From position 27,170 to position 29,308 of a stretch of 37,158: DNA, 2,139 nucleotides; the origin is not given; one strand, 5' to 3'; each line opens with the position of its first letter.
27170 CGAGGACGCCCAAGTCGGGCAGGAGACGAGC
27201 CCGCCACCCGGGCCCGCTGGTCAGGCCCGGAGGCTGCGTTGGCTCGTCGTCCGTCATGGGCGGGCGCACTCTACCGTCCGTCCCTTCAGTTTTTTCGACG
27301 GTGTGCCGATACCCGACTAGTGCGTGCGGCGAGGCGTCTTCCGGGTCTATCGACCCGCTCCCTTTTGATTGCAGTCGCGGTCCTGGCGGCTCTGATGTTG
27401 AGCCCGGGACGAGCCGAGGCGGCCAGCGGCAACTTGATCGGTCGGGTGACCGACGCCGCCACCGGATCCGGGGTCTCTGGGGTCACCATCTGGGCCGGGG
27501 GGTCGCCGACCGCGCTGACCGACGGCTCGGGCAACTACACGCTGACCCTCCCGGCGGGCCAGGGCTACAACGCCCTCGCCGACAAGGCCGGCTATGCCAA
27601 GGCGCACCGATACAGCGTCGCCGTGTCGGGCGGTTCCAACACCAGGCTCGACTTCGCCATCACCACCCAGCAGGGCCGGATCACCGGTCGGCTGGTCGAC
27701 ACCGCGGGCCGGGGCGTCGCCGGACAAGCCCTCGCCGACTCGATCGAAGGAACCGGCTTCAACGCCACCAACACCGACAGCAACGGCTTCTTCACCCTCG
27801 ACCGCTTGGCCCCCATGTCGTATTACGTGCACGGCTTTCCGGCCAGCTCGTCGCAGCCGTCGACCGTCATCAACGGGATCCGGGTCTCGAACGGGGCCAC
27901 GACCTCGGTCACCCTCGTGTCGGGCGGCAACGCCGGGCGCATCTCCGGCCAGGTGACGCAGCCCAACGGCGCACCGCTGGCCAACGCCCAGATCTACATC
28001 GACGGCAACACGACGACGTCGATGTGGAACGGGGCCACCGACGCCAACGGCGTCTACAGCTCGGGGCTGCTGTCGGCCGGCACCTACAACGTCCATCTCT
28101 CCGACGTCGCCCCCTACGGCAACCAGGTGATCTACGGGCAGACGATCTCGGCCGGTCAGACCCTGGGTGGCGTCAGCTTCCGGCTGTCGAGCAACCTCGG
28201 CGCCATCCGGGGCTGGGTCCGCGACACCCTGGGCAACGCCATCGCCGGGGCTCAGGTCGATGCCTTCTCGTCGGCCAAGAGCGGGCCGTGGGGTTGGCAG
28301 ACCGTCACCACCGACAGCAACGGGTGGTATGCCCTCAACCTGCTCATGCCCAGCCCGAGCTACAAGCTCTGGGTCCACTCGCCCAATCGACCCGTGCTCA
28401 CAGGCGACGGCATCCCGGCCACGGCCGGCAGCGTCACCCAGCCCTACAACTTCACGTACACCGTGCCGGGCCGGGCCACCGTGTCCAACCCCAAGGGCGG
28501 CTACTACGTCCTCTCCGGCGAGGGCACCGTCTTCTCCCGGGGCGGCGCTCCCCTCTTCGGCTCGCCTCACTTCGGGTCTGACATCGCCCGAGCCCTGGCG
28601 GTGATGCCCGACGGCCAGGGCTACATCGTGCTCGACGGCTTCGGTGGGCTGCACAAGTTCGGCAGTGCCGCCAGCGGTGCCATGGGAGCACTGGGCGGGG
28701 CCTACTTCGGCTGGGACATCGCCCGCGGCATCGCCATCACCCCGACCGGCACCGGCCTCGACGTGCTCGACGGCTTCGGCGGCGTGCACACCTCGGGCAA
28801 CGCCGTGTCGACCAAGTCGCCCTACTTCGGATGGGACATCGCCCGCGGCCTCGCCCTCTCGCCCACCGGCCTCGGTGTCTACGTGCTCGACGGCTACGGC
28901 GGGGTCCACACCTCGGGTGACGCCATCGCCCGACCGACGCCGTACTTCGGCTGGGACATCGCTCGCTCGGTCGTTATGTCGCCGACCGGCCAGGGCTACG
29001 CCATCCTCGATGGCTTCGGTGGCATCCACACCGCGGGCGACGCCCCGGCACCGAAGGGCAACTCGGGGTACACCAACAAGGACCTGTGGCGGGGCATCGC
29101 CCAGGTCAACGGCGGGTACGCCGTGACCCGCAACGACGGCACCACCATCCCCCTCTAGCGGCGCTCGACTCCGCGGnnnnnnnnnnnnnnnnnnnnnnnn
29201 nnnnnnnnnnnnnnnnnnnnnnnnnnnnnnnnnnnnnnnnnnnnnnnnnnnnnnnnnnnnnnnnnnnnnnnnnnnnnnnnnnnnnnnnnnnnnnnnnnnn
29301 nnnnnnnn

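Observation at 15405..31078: One unassigned ~42-residue repeat module is fused to four different secreted cell-wall-type head domains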

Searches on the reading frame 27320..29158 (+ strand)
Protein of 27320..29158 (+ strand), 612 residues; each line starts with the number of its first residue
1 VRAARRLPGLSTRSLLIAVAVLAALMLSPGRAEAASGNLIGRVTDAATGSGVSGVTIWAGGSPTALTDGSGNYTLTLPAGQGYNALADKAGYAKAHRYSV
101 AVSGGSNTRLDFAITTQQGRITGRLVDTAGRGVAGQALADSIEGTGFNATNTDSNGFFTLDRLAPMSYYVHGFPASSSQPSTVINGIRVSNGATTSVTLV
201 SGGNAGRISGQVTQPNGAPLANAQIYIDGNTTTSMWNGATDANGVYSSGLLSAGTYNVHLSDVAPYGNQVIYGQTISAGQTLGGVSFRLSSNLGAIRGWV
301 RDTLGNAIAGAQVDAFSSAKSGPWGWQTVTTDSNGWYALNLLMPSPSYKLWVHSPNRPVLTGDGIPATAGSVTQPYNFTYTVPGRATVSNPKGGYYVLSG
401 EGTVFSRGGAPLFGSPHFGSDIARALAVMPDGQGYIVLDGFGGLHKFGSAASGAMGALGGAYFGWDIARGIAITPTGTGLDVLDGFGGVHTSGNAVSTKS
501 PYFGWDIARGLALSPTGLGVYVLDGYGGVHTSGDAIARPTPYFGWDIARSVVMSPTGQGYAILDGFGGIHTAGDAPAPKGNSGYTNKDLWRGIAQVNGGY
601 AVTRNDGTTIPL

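Call 3: search_protein_families(library=pfam, proteins=[window:27320-29158:+], max_evalue=0.1)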
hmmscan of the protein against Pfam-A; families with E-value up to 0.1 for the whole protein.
window:27320-29158:+ (612 aa): 11 families
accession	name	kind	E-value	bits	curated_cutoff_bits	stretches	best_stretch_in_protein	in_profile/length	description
PF13620.12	CarboxypepD_reg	-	1.4e-37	128.4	32.3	4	208-289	2-81/82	Carboxypeptidase regulatory-like domain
PF13715.12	CarbopepD_reg_2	-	1.9e-15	57.1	32.2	2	41-116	3-78/88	CarboxypepD_reg-like domain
PF17210.9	SdrD_B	-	1.9e-09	38.1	29.7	0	220-265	24-69/112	SdrD B-like domain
PF02369.22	Big_1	-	5.6e-06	26.8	34.9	1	297-340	22-65/93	Bacterial Ig-like domain (group 1)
PF16371.11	MetallophosN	-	9.6e-06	26.2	35.6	0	41-80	1-37/77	N terminal of Calcineurin-like phosphoesterase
PF17802.7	SpaA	-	0.00011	22.7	23.1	0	214-258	10-56/91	Prealbumin-like fold domain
PF15976.11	CooC_C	-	0.0017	18.8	29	0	39-89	19-67/93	CS1-pili formation C-terminal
PF20598.4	DUF6795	-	0.003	18.3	27.4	0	208-247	1-42/103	Domain of unknown function (DUF6795)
PF11974.14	bMG3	-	0.028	14.8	34.9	0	217-247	25-55/103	Bacterial alpha-2-macroglobulin MG3 domain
PF17789.7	MG4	-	0.066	13.9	24.7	0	211-246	21-56/95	Macroglobulin domain MG4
PF23193.1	NOMO_3rd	-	0.08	13.4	27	0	149-170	61-82/120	NOMO third transthyretin-like domain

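Call 4: search_protein_families(library=ncbifam, proteins=[window:27320-29158:+], max_evalue=0.1)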
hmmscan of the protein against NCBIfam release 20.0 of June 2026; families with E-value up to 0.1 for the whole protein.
window:27320-29158:+ (612 aa): 2 families
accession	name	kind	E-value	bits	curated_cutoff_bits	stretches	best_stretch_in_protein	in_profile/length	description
TIGR04134.1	lipo_with_rSAM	hypoth_equivalog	0.0089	16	39.8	0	296-341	42-91/150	radical SAM-associated putative lipoprotein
NF058648.1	ECF_sub_HI1622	equivalog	0.021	14.8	100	0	205-258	24-78/180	NikL family nickel/cobalt ECF transporter subunit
